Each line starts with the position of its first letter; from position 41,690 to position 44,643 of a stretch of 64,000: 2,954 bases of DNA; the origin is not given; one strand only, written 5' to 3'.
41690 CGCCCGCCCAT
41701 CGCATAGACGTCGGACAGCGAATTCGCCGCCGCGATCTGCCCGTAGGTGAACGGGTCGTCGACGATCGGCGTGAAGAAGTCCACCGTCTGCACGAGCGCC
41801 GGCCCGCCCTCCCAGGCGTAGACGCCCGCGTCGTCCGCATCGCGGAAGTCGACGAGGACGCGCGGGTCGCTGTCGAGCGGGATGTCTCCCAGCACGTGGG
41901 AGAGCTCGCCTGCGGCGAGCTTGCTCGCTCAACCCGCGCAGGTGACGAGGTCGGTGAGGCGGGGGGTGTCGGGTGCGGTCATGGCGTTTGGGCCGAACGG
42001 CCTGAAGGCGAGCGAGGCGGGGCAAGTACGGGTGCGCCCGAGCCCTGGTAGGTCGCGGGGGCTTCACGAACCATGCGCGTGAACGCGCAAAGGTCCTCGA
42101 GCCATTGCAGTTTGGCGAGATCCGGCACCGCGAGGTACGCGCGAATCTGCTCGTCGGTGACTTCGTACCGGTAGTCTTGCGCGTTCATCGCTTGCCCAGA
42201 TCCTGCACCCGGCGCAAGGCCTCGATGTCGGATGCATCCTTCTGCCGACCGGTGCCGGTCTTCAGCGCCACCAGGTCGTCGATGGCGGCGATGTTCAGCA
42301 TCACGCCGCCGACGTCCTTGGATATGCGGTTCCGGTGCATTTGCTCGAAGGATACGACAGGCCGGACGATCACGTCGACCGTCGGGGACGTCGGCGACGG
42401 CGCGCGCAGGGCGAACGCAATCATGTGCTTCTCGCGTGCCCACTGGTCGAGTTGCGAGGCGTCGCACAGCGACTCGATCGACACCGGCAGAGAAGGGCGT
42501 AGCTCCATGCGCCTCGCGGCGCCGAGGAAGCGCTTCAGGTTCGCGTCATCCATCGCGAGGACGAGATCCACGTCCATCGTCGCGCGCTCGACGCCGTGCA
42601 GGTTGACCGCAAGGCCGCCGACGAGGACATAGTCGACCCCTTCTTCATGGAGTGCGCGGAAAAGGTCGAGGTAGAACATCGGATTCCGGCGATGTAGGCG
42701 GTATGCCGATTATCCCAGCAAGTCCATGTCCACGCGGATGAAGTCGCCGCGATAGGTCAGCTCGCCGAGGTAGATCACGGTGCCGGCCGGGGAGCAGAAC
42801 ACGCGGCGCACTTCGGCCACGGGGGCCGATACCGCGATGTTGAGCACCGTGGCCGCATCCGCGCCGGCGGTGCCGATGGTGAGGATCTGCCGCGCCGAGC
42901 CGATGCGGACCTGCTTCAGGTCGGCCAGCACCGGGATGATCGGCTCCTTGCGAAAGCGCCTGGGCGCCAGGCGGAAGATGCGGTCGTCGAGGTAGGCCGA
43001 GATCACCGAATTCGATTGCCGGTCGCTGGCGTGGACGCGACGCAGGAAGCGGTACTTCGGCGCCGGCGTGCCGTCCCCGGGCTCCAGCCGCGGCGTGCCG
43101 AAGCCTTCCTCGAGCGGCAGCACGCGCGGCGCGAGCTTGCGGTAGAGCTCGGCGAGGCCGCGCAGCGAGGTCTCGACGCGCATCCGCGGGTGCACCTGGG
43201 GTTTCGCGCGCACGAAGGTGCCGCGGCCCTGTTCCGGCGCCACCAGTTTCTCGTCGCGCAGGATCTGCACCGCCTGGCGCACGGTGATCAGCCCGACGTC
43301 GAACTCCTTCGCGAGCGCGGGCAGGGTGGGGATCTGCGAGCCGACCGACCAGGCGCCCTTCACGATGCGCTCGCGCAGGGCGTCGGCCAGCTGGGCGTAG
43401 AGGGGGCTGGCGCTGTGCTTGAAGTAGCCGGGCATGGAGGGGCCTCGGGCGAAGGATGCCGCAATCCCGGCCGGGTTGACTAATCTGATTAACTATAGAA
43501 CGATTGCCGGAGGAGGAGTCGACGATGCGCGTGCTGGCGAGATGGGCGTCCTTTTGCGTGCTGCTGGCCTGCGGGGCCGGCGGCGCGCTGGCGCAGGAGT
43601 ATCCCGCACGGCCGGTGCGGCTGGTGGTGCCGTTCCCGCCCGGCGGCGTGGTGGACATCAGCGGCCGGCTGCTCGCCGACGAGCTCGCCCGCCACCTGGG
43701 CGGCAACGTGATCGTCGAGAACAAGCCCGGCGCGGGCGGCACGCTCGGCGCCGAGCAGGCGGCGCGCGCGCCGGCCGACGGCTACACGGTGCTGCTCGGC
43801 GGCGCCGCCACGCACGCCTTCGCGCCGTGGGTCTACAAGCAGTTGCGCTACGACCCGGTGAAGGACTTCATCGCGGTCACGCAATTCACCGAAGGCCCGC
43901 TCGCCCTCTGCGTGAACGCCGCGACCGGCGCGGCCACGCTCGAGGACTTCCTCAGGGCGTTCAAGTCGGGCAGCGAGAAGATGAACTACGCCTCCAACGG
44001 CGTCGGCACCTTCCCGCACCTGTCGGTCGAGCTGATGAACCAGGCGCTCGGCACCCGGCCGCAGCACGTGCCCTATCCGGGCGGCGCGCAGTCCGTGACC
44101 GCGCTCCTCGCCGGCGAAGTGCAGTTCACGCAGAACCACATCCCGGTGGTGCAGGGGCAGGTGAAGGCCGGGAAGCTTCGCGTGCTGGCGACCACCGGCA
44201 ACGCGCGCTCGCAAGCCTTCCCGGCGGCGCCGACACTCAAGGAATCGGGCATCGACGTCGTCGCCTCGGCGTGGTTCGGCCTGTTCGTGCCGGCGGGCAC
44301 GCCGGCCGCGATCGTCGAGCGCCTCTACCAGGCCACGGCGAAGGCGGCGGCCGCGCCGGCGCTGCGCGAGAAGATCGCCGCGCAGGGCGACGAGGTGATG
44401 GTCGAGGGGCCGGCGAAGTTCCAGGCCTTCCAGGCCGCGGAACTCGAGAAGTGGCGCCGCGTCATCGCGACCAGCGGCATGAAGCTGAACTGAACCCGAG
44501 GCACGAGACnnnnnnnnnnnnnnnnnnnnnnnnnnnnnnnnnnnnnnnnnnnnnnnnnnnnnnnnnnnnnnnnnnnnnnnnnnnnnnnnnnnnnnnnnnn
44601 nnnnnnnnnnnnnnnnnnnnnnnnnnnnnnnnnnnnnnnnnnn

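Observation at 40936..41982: selD is a selenoprotein here: an in-frame UGA plus a SECIS-like hairpin was missed by the ORF track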

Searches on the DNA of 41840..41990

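Call 58: search_rna_families(source=window, start=41840, end=41990, threshold=evalue, max_evalue=10)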
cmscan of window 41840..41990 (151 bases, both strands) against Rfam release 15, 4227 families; matches with E-value up to 10: 2.
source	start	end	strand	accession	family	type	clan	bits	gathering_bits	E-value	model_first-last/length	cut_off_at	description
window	41898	41922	+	RF01356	CRISPR-DR28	Gene; CRISPR;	-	15.9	35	1.6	1-24/24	no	CRISPR RNA direct repeat element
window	41869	41919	-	RF03780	mir-3389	Gene; miRNA;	-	15.4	75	1.9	1-69/69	no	mir-3389 microRNA precursor family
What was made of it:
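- No Rfam family matches the region; the two sub-threshold hits are noise (call 58).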

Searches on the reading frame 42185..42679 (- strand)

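Call 12: search_protein_families(library=pfam, proteins=[window:42185-42679:-])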
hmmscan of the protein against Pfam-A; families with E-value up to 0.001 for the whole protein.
window:42185-42679:- (164 aa): 3 families
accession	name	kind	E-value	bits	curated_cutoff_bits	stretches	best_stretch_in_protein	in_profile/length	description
PF19502.5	DUF6036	-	3.4e-08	33.9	23.6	1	11-154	16-117/164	Nucleotidyltransferase of unknown function (DUF6036)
PF09970.15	DUF2204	-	1.2e-06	28.7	20.3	0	5-42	7-45/181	Nucleotidyl transferase of unknown function (DUF2204)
PF08843.17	AbiEii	-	0.00067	20.1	22.5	1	6-140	3-145/238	Nucleotidyl transferase AbiEii toxin, Type IV TA system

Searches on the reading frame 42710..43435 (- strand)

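Call 12: search_protein_families(library=pfam, proteins=[window:42710-43435:-])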
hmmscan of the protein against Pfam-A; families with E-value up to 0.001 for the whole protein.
window:42710-43435:- (241 aa): 3 families
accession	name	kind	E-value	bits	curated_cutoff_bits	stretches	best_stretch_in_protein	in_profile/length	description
PF00392.27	GntR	-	7.2e-17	61.2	27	1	12-75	1-64/64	Bacterial regulatory proteins, gntR family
PF07702.18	UTRA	-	1.9e-11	44.4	23.8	1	131-232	37-139/141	UTRA domain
PF14502.12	HTH_41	-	0.00041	20.2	25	1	31-74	2-47/48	Helix-turn-helix domain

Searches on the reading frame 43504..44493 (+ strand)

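Call 12: search_protein_families(library=pfam, proteins=[window:43504-44493:+])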
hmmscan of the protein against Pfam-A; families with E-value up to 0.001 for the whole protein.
window:43504-44493:+ (329 aa): 1 family
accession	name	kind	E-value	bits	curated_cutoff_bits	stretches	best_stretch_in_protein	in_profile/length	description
PF03401.19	TctC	-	1.4e-72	244.9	27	1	55-325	3-273/274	Tripartite tricarboxylate transporter family receptor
